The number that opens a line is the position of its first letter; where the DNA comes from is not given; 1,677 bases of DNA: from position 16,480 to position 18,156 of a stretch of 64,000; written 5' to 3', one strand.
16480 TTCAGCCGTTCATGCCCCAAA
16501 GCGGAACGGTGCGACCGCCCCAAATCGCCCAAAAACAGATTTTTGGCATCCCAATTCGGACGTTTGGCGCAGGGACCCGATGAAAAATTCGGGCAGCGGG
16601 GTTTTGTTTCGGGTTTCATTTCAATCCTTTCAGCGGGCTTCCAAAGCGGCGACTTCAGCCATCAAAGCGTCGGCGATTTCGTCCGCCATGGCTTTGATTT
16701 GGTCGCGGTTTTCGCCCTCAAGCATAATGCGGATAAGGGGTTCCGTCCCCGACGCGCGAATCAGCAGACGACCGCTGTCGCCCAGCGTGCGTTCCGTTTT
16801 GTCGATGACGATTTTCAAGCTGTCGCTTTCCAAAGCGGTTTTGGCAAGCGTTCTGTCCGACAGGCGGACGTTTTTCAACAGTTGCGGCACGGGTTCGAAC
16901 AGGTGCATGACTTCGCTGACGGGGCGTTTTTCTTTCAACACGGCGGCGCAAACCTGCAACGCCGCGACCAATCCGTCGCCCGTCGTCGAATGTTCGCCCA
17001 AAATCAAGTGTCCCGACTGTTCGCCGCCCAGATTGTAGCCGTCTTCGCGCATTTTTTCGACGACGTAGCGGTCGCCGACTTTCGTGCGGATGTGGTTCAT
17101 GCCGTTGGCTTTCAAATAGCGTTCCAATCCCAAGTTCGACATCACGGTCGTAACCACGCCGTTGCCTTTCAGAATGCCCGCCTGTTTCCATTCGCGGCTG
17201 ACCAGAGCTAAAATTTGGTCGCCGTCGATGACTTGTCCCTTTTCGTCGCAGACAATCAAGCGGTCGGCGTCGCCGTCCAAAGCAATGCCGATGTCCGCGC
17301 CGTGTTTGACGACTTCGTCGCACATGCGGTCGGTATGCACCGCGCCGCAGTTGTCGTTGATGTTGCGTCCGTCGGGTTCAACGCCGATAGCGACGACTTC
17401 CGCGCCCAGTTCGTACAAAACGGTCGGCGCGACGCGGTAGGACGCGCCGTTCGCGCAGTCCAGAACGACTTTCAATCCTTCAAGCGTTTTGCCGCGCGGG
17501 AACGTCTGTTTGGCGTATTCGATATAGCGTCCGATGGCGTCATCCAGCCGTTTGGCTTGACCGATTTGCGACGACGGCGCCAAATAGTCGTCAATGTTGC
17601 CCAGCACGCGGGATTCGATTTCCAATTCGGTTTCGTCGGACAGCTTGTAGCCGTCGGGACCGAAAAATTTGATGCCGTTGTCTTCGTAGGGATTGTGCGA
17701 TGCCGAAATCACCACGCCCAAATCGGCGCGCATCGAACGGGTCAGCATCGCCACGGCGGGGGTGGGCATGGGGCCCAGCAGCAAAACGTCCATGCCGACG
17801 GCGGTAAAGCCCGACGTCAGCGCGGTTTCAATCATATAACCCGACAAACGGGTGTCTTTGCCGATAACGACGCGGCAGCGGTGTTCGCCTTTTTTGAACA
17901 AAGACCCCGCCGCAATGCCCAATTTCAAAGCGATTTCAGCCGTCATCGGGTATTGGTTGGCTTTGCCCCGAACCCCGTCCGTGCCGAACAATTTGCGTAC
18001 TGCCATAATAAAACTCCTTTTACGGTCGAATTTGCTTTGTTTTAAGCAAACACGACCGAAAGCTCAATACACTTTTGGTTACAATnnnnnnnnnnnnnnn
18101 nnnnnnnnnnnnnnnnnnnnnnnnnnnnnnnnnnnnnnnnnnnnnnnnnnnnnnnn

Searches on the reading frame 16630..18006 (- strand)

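Call 60: search_protein_families(library=pfam, proteins=[window:16630-18006:-], max_evalue=1e-8)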
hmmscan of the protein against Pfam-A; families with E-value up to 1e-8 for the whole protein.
window:16630-18006:- (458 aa): 4 families
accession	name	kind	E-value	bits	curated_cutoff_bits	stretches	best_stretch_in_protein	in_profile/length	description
PF02878.22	PGM_PMM_I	-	1.1e-44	151.9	22.5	1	4-134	1-131/138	Phosphoglucomutase/phosphomannomutase, alpha/beta/alpha domain I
PF02880.22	PGM_PMM_III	-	6.5e-39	133.1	20.7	1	261-371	1-113/115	Phosphoglucomutase/phosphomannomutase, alpha/beta/alpha domain III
PF02879.22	PGM_PMM_II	-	5e-18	66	29.3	1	160-257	2-103/103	Phosphoglucomutase/phosphomannomutase, alpha/beta/alpha domain II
PF00408.26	PGM_PMM_IV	-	1e-15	57.9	23.1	1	377-447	1-68/68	Phosphoglucomutase/phosphomannomutase, C-terminal domain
